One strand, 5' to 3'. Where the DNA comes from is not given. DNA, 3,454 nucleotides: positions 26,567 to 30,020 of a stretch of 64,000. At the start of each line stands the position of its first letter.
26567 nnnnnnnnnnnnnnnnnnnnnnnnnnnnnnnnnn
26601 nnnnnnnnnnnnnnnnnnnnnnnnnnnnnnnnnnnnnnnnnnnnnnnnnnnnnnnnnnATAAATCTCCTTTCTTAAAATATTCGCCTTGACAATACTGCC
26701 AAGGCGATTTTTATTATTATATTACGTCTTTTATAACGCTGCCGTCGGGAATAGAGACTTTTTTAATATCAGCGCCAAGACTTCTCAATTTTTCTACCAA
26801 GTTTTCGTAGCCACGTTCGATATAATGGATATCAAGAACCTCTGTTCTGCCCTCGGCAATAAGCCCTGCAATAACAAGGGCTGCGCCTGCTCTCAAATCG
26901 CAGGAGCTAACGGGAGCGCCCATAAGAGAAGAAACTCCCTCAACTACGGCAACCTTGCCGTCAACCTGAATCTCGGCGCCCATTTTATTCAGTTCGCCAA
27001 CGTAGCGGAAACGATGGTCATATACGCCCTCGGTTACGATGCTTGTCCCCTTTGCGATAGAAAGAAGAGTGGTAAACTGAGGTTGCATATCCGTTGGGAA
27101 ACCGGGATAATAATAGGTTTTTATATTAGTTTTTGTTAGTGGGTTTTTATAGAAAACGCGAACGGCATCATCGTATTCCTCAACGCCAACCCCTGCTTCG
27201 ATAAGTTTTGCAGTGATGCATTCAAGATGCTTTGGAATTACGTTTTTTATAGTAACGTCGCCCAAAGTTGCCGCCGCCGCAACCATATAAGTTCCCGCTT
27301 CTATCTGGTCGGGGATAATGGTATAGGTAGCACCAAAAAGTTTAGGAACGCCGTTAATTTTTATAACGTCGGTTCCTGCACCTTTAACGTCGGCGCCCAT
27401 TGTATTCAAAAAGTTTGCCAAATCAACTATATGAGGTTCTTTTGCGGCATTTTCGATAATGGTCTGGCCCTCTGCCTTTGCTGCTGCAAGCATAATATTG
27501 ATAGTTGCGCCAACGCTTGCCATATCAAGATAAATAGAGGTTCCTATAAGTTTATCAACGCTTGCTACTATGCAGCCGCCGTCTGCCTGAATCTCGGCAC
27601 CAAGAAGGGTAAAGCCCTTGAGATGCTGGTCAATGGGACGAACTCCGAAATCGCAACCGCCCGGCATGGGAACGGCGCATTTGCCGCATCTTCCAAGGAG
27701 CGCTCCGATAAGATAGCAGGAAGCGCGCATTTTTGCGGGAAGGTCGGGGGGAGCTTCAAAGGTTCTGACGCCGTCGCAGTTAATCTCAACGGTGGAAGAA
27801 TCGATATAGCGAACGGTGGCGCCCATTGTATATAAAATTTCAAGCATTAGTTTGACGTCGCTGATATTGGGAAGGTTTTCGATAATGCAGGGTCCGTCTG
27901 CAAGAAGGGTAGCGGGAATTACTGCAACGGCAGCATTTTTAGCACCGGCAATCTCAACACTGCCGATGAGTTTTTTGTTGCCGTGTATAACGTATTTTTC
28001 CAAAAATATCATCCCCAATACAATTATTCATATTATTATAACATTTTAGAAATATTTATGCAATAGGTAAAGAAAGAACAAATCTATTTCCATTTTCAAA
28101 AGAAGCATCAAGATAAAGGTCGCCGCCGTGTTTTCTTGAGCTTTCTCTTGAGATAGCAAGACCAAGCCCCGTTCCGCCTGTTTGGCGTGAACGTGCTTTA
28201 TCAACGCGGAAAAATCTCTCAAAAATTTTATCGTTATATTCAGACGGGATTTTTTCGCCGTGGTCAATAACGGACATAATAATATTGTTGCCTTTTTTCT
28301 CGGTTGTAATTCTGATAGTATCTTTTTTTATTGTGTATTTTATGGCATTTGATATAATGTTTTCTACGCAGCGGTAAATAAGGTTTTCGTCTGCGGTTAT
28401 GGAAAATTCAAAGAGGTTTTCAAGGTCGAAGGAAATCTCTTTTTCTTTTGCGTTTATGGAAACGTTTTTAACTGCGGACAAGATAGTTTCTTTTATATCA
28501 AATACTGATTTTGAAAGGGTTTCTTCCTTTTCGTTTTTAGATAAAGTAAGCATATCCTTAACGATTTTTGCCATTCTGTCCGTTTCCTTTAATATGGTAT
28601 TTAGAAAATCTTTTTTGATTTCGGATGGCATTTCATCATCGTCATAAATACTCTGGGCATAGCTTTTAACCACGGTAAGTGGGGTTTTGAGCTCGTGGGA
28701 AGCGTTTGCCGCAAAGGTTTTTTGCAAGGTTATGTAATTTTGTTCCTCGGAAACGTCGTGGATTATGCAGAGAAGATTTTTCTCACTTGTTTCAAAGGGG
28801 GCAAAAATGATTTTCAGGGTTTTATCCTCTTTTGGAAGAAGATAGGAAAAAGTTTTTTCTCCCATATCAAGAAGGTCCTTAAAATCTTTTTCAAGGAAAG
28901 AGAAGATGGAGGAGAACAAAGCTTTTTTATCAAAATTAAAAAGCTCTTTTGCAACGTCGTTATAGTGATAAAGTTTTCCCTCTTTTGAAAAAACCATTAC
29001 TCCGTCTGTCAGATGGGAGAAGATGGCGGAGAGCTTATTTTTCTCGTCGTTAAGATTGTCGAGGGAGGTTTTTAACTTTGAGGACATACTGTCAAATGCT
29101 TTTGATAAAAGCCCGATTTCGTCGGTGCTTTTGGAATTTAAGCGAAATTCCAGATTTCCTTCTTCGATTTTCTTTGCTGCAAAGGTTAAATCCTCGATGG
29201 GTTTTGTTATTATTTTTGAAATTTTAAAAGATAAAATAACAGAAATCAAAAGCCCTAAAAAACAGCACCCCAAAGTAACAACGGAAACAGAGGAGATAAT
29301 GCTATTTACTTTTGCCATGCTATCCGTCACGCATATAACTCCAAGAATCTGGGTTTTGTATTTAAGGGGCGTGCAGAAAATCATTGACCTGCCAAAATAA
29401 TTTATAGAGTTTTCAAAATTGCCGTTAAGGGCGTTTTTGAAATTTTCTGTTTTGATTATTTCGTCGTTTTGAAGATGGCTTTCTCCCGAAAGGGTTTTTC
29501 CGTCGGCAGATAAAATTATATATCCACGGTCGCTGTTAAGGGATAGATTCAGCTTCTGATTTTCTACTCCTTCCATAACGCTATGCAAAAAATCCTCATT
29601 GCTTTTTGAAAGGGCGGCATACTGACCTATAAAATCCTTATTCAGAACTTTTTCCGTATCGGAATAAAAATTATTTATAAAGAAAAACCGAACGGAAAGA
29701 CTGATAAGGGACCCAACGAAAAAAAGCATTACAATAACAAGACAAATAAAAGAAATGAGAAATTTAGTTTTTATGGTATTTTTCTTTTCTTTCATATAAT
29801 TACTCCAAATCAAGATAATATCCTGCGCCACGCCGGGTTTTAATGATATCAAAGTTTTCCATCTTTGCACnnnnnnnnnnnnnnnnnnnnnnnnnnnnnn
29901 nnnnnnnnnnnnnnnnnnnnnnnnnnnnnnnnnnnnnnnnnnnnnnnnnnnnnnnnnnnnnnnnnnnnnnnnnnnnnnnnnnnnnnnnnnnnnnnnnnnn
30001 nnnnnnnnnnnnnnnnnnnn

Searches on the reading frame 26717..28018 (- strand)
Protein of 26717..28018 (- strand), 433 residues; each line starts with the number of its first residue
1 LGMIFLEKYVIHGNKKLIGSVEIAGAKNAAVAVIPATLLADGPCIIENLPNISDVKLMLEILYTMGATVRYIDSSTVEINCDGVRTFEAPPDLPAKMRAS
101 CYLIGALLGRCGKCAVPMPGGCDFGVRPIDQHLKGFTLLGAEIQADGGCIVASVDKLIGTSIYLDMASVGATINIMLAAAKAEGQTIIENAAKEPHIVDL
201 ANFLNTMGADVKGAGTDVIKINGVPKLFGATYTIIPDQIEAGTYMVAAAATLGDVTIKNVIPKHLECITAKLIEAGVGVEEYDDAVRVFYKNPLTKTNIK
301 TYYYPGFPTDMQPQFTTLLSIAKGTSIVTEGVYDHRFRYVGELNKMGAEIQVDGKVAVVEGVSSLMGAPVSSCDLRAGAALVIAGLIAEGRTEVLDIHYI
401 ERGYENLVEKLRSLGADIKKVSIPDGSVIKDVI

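Call 8: search_protein_families(library=pfam, proteins=[window:26717-28018:-])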
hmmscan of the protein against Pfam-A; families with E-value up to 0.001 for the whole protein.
window:26717-28018:- (433 aa): 1 family
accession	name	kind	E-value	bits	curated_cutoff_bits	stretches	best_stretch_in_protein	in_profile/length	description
PF00275.25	EPSP_synthase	-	6.6e-102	341.8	22.8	1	12-411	2-417/417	EPSP synthase (3-phosphoshikimate 1-carboxyvinyltransferase)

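Call 11: search_protein_families(library=ncbifam, proteins=[window:26717-28018:-])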
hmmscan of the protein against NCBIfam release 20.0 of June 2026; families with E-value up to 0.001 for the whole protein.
window:26717-28018:- (433 aa): 6 families
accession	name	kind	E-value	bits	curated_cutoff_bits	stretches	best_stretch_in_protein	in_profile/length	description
NF009470.0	PRK12830.1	equivalog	2e-178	593.4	552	1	7-421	2-415/417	UDP-N-acetylglucosamine 1-carboxyvinyltransferase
TIGR01072.1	murA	equivalog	1.3e-166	554.5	392.7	1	7-420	2-416/416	UDP-N-acetylglucosamine 1-carboxyvinyltransferase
NF006873.0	PRK09369.1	subfamily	5.2e-166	552.4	297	1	7-421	2-417/419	UDP-N-acetylglucosamine 1-carboxyvinyltransferase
TIGR01356.1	aroA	equivalog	4.7e-24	85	287.25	1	19-416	1-414/415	3-phosphoshikimate 1-carboxyvinyltransferase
NF011381.1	PRK14806.1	equivalog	8e-19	67.3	902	1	8-260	303-558/733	bifunctional prephenate dehydrogenase/3-phosphoshikimate 1-carboxyvinyltransferase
NF008816.0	PRK11860.1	equivalog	2.9e-06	25.7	943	0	18-83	16-80/662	bifunctional 3-phosphoshikimate 1-carboxyvinyltransferase/cytidylate kinase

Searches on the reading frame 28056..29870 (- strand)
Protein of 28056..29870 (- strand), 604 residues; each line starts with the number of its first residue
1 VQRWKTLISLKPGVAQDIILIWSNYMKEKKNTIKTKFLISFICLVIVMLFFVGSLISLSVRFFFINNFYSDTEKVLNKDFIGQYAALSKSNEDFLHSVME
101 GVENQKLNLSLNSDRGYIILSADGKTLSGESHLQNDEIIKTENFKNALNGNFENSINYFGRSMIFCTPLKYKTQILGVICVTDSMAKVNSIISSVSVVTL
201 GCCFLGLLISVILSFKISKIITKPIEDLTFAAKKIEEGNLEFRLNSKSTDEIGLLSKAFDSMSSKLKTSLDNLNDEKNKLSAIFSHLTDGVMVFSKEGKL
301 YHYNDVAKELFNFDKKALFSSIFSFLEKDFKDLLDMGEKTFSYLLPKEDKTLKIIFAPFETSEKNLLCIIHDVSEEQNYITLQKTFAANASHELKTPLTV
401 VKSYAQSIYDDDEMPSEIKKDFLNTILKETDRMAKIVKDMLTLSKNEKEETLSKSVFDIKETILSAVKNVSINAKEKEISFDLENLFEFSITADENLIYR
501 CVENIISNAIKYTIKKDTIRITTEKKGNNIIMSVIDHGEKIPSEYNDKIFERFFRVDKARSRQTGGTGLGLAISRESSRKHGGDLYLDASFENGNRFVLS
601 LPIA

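Call 8: search_protein_families(library=pfam, proteins=[window:28056-29870:-])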
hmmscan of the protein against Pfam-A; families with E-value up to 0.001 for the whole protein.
window:28056-29870:- (604 aa): 3 families
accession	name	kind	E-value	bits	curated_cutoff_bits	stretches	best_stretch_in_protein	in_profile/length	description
PF02518.31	HATPase_c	-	3.5e-25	89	26.4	1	494-603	2-109/111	Histidine kinase-, DNA gyrase B-, and HSP90-like ATPase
PF00512.31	HisKA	-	1.2e-17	64.1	26.9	1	383-448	2-65/66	His Kinase A (phospho-acceptor) domain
PF00672.30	HAMP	-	2.4e-10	41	25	1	217-267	2-52/53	HAMP domain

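Call 11: search_protein_families(library=ncbifam, proteins=[window:28056-29870:-])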
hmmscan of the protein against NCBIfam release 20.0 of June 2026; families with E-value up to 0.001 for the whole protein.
window:28056-29870:- (604 aa): 84 families (the best 25 are shown)
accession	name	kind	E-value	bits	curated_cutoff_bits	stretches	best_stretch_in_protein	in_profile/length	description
NF033092.0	HK_WalK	equivalog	3.3e-103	346.3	725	1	32-603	4-594/594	cell wall metabolism sensor histidine kinase WalK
NF046044.1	PnpS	equivalog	3.9e-84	282.9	400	1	224-602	1-390/390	two-component system histidine kinase PnpS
TIGR02966.1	phoR_proteo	equivalog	2.2e-68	230.7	334.2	1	275-599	3-331/333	phosphate regulon sensor histidine kinase PhoR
NF033093.1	HK_VicK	exception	5.7e-56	190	680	1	189-602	6-434/448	cell wall metabolism sensor histidine kinase VicK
NF040691.1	MtrAB_MtrB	equivalog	2.2e-54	185.3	450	2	371-602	259-491/507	MtrAB system histidine kinase MtrB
NF045911.1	TCSHisKinNblS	equivalog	5.3e-52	177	1000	1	167-602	150-619/621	two-component system sensor histidine kinase NblS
TIGR01386.1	cztS_silS_copS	subfamily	2.3e-49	168.6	292.55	2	383-602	241-457/457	heavy metal sensor histidine kinase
NF008235.0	PRK11006.1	equivalog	2.7e-49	168.2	390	1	286-602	106-422/431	phosphate regulon sensor histidine kinase PhoR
NF053855.1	HisKinPhoRBctds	equivalog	6.8e-49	166.8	500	1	65-601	34-581/583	two-component system sensor histidine kinase PhoR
NF008312.0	PRK11100.1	equivalog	1.2e-48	166.1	356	2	385-602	258-473/477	two-component system sensor histidine kinase CreC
NF008468.0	PRK11360.1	equivalog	1.9e-47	162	646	1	161-603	160-608/616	two-component system sensor histidine kinase AtoS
NF041735.1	hist_kin_RppB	equivalog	2.7e-46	158.3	400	1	383-602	216-438/438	two-component system sensor histidine kinase RppB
NF007007.0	PRK09470.1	equivalog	3.1e-44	151.7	486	1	378-603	240-459/463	envelope stress sensor histidine kinase CpxA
NF012163.2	BaeS_SmeS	equivalog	1.4e-41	142.9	500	2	383-602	240-457/457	sensor histidine kinase efflux regulator BaeS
NF047874.1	MASE3_PAS_HK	subfamily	3.4e-40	138.5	560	1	200-603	207-625/655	MASE3 domain-containing sensor histidine kinase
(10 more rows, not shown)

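Call 17: find_homologous_proteins(query=window:28056-29795:-, max_evalue=1e-30)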
Query window:28056-29795:- (579 aa): 522 proteins with E <= 1e-30 among 8000 candidates; the best 120 are listed.
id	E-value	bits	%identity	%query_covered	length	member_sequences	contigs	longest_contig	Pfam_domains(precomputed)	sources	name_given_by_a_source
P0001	0.0e+0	1240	100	100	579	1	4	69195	PF00672.31,PF02518.32,PF00512.32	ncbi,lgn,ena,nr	ncbi:MAG: HAMP domain-containing protein [Clostridia bacterium]|nr:HAMP domain-containing protein [C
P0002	0.0e+0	1074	86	100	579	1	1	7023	PF00672.31,PF02518.32,PF00512.32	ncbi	-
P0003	4.7e-248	842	67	100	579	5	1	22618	PF00672.31,PF02518.32,PF00512.32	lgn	-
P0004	7.8e-245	832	66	100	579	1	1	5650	PF00672.31,PF02518.32,PF00512.32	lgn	-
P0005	6.6e-242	822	66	100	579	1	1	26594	PF00672.31,PF02518.32,PF00512.32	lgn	-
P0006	5.6e-163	562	79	58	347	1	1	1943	PF00672.31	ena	-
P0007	2.9e-91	325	34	99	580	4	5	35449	PF00672.31,PF02518.32,PF00512.32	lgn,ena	-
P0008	5.9e-91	324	34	99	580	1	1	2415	PF00672.31,PF02518.32,PF00512.32,PF13589.13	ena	-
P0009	5.3e-89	317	32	99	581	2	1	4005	PF00672.31,PF02518.32,PF00512.32,PF13589.13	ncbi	-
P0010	3.1e-88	315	33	99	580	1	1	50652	PF00672.31,PF02518.32,PF00512.32,PF13589.13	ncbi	-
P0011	3.8e-88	315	34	99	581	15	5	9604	PF00672.31,PF02518.32,PF00512.32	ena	-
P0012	1.8e-87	312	32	99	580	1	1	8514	PF00672.31,PF02518.32,PF00512.32,PF13589.13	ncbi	-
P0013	3.0e-87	312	34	97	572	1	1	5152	PF00672.31,PF02518.32,PF00512.32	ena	-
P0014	7.1e-87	310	33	97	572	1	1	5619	PF00672.31,PF02518.32,PF00512.32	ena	-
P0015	9.8e-87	310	33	99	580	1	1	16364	PF00672.31,PF02518.32,PF00512.32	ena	-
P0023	1.7e-85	306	33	96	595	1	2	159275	PF00672.31,PF02518.32,PF00512.32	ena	-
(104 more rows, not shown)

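Call 19: find_encoding_contigs(protein=P0002, flank=10000, max_places=3)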
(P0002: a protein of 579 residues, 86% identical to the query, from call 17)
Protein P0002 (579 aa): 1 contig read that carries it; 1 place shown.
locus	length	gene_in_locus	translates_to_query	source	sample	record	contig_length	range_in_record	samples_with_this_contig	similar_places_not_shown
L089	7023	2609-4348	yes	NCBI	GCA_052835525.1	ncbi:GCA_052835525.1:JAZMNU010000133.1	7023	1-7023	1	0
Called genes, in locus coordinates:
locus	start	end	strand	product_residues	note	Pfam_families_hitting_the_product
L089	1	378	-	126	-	?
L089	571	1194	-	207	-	PF12822:ECF_trnsprt (weak), PF09515:Thia_YuaJ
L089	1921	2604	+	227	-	PF00072:Response_reg, PF00486:Trans_reg_C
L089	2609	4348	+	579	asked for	PF00672:HAMP, PF00512:HisKA, PF02518:HATPase_c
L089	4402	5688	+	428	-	PF00275:EPSP_synthase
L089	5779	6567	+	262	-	PF00753:Lactamase_B, PF23023:Anti-Pycsar_Apyc1, PF12706:Lactamase_B_2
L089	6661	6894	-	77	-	-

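Call 20: find_encoding_contigs(protein=P0003, flank=10000, max_places=3)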
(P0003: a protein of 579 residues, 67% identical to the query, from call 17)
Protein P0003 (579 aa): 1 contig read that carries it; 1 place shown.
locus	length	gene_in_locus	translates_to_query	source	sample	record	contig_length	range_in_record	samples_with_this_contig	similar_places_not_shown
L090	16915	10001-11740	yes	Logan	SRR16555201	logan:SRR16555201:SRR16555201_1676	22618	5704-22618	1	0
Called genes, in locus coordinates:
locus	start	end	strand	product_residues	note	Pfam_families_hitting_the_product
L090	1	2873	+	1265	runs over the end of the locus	PF00395:SLH, PF00754:F5_F8_type_C (faint), PF14488:DUF4434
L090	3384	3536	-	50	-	-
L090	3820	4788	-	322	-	PF01113:DapB_N (faint), PF16654:DAPDH_C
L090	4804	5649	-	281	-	PF01678:DAP_epimerase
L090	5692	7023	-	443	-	PF03951:Gln-synt_N, PF00120:Gln-synt_C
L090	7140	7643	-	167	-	-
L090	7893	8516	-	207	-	PF12822:ECF_trnsprt (faint), PF09515:Thia_YuaJ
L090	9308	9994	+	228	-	PF00072:Response_reg, PF00486:Trans_reg_C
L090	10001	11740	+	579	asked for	PF00672:HAMP, PF00512:HisKA, PF02518:HATPase_c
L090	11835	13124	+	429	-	PF00275:EPSP_synthase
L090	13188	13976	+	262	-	PF00753:Lactamase_B, PF23023:Anti-Pycsar_Apyc1, PF12706:Lactamase_B_2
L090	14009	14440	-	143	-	-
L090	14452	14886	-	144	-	-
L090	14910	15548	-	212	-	PF24675:NpmA (weak), PF02390:Methyltransf_4, PF13847:Methyltransf_31, PF13649:Methyltransf_25 (weak)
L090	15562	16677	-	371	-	PF03462:PCRF, PF00472:RF-1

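Call 21: find_encoding_contigs(protein=P0005, flank=10000, max_places=3)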
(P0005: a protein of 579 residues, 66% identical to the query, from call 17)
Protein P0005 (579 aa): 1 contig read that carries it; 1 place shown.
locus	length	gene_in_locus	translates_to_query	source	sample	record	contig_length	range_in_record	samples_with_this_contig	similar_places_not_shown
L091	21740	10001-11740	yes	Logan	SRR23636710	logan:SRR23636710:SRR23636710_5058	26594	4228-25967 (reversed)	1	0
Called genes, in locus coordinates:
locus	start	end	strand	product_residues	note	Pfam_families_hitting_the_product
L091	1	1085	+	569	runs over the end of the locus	?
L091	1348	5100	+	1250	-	PF00754:F5_F8_type_C (faint), PF00395:SLH (weak), PF14488:DUF4434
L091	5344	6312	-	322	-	PF16654:DAPDH_C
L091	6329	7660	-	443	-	PF03951:Gln-synt_N, PF00120:Gln-synt_C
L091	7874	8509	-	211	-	PF12822:ECF_trnsprt (weak), PF09515:Thia_YuaJ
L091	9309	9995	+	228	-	PF00072:Response_reg, PF00486:Trans_reg_C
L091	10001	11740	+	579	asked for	PF00672:HAMP, PF00512:HisKA, PF02518:HATPase_c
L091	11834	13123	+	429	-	PF00275:EPSP_synthase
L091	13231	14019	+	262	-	PF00753:Lactamase_B, PF23023:Anti-Pycsar_Apyc1 (weak), PF12706:Lactamase_B_2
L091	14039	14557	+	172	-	PF08020:DUF1706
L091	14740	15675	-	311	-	PF13490:zf-HC2 (weak)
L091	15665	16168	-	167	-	PF04542:Sigma70_r2, PF08281:Sigma70_r4_2 (weak)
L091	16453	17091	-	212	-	PF14353:CpXC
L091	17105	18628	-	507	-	PF05362:Lon_C (weak), PF13541:ChlI, PF00493:MCM (faint), PF00158:Sigma54_activat (faint), PF01078:Mg_chelatase, PF07728:AAA_5, PF13335:Mg_chelatase_C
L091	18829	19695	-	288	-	PF00398:RrnaAD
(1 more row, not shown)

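Call 22: find_encoding_contigs(protein=P0004, flank=10000, max_places=3)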
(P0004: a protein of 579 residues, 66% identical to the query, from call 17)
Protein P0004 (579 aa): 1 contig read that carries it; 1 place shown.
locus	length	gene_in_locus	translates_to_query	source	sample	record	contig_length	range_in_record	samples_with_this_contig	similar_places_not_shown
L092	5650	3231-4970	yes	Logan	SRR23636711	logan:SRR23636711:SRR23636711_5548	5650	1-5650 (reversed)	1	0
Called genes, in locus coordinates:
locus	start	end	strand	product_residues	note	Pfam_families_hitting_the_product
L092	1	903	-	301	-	?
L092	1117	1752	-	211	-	PF12822:ECF_trnsprt (weak), PF09515:Thia_YuaJ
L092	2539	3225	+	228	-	PF00072:Response_reg, PF00486:Trans_reg_C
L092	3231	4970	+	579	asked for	PF00672:HAMP, PF00512:HisKA, PF02518:HATPase_c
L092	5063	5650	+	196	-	?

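Call 32: find_encoding_contigs(protein=P0007, flank=6000, max_places=2)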
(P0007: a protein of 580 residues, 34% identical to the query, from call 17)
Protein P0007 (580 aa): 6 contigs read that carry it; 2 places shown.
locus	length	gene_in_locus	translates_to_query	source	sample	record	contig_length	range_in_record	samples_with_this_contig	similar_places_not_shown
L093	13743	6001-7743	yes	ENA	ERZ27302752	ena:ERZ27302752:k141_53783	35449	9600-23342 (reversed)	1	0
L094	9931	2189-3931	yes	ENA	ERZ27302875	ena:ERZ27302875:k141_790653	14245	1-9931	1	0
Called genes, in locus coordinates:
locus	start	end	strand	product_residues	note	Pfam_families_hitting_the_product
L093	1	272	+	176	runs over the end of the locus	PF04472:SepF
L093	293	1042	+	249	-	PF05103:DivIVA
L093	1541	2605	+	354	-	PF01063:Aminotran_4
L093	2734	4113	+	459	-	PF17125:Methyltr_RsmF_N, PF01189:Methyltr_RsmB-F, PF17126:RsmF_methylt_CI, PF13636:Methyltranf_PUA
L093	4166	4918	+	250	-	PF12773:DZR, PF13240:Zn_Ribbon_1 (weak), PF13308:YARHG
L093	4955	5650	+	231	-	PF00072:Response_reg, PF00486:Trans_reg_C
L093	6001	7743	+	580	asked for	PF00672:HAMP, PF00512:HisKA, PF02518:HATPase_c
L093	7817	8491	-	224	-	PF02698:DUF218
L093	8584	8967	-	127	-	-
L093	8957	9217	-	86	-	-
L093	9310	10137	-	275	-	PF09297:Zn_ribbon_NUD, PF00293:NUDIX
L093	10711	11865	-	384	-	PF01411:tRNA-synt_2c, PF07973:tRNA_SAD, PF02272:DHHA1 (weak)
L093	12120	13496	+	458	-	PF03448:MgtE_N, PF00571:CBS, PF01769:MgtE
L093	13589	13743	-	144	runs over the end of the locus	-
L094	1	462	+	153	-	?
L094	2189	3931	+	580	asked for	PF00672:HAMP, PF00512:HisKA, PF02518:HATPase_c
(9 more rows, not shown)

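Call 33: find_encoding_contigs(protein=P0023, flank=6000, max_places=2)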
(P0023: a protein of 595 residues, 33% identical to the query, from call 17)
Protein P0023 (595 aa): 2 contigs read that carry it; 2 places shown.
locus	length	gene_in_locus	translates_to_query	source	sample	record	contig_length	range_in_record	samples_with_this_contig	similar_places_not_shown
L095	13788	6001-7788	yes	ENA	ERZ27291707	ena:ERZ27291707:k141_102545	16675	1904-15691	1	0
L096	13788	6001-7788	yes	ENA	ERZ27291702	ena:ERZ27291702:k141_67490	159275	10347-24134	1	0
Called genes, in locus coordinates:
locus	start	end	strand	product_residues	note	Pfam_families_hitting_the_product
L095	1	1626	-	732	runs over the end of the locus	PF00512:HisKA, PF02518:HATPase_c, PF00072:Response_reg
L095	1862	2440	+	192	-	-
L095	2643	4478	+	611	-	-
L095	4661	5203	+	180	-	PF28549:NDPSase_N, PF00293:NUDIX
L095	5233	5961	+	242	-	PF00072:Response_reg, PF00486:Trans_reg_C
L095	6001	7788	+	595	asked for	PF00672:HAMP, PF00512:HisKA, PF02518:HATPase_c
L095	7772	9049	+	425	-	-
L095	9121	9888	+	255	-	-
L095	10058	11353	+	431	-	PF00275:EPSP_synthase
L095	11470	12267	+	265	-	PF00753:Lactamase_B, PF23023:Anti-Pycsar_Apyc1, PF12706:Lactamase_B_2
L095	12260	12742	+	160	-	PF02590:SPOUT_MTase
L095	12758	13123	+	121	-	-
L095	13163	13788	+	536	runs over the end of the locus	?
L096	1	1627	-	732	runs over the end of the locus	PF00512:HisKA, PF02518:HATPase_c, PF00072:Response_reg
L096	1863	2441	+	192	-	-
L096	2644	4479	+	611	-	-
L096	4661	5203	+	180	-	PF28549:NDPSase_N (weak), PF00293:NUDIX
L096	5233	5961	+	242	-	PF00072:Response_reg, PF00486:Trans_reg_C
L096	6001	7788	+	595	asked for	PF00672:HAMP, PF00512:HisKA, PF02518:HATPase_c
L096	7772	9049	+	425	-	-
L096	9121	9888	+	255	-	-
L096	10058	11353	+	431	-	PF00275:EPSP_synthase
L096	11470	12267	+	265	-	PF00753:Lactamase_B, PF23023:Anti-Pycsar_Apyc1, PF12706:Lactamase_B_2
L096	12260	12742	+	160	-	PF02590:SPOUT_MTase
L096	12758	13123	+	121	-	-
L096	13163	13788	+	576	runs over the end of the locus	PF02878:PGM_PMM_I, PF02879:PGM_PMM_II, PF02880:PGM_PMM_III, PF00408:PGM_PMM_IV (weak)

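Call 35: find_related_loci(query=A2, collection=metagenome_contigs, flank=10000)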
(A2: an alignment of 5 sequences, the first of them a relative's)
Query A2 (579 aa) in metagenome_contigs; peptide patterns used: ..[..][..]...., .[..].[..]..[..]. (x = any residue, [..] = any of these).
600 stretches matched a pattern (row limit reached: there are more); 18 encode a relative of the query (tblastn E <= 1e-3); 18 distinct loci.
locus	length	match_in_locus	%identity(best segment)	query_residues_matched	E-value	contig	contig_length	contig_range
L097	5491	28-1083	36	122-579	4e-34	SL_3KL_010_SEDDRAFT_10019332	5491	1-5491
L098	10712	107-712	31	357-558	7e-28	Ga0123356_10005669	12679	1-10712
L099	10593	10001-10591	33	350-545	5e-26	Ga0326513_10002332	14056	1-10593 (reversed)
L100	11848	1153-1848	29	344-578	3e-19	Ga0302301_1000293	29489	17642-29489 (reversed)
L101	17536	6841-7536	29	344-578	3e-19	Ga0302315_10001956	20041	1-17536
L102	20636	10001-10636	26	361-577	6e-17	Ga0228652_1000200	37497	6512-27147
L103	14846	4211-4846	26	361-577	6e-17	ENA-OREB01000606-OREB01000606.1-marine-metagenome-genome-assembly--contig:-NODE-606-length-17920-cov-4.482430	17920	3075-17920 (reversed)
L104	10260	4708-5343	26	361-577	6e-17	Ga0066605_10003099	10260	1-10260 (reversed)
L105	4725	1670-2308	27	357-574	3e-15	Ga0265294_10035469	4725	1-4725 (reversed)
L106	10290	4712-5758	22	234-577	3e-14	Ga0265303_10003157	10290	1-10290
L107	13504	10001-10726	25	338-577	8e-16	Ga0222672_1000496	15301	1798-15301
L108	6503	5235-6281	21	234-577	9e-13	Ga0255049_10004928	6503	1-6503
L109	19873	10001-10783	26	322-576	1e-12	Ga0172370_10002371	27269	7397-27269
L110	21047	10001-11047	23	234-577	2e-12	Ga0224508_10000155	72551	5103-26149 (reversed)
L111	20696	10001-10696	25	347-577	6e-12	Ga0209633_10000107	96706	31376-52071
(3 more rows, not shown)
